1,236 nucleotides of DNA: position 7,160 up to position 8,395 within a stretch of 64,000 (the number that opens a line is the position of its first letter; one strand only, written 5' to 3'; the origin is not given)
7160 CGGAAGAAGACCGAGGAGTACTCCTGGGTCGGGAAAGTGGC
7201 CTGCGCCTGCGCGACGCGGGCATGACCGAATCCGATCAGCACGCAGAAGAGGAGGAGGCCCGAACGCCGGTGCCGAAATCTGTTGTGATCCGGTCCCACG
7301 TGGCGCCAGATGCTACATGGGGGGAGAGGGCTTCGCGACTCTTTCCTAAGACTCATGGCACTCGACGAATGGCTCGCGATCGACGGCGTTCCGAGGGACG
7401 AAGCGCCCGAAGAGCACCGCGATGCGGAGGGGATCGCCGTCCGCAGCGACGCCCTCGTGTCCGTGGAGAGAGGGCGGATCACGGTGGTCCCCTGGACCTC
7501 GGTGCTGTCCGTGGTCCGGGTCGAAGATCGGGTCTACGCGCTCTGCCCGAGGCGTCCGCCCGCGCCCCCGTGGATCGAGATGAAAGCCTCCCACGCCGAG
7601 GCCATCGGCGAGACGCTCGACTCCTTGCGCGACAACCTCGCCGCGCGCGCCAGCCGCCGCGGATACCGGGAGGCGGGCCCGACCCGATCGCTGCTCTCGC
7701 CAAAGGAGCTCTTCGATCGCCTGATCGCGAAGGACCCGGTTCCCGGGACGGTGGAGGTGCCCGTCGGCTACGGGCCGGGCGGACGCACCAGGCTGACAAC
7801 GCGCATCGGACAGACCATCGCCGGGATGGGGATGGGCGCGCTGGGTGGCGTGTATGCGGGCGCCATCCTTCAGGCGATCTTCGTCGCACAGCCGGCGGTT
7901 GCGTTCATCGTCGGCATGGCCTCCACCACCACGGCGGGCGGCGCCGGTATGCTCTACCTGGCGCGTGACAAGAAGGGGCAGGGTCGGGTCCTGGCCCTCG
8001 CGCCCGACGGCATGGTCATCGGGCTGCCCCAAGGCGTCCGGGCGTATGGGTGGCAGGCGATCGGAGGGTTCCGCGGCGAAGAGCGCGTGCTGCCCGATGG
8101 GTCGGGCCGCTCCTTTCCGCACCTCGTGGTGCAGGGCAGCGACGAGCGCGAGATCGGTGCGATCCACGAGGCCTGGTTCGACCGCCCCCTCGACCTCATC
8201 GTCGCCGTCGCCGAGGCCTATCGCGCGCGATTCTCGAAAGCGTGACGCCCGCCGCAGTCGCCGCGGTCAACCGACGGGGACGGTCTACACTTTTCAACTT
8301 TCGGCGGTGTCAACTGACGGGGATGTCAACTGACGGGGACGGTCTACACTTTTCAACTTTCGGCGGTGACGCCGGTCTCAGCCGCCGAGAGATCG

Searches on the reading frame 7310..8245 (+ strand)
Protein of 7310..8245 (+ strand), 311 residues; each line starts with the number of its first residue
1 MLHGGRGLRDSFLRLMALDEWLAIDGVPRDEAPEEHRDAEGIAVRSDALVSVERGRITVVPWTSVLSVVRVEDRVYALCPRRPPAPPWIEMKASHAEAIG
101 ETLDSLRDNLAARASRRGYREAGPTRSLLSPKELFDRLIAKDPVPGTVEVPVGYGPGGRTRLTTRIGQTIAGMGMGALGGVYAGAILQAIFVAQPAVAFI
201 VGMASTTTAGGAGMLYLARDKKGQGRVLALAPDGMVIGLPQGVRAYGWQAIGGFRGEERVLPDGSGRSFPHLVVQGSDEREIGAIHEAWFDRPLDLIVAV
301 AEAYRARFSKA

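Call 45: search_protein_families(library=pfam, proteins=[window:7310-8245:+], max_evalue=0.001)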
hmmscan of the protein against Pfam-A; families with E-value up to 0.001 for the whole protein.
window:7310-8245:+ (311 aa): 0 families

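Call 83: find_encoding_contigs(protein=window:7310-8245:+, flank=6000, max_places=4)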
Protein window:7310-8245:+ (311 aa): no gene with exactly this product is on record in the collection.
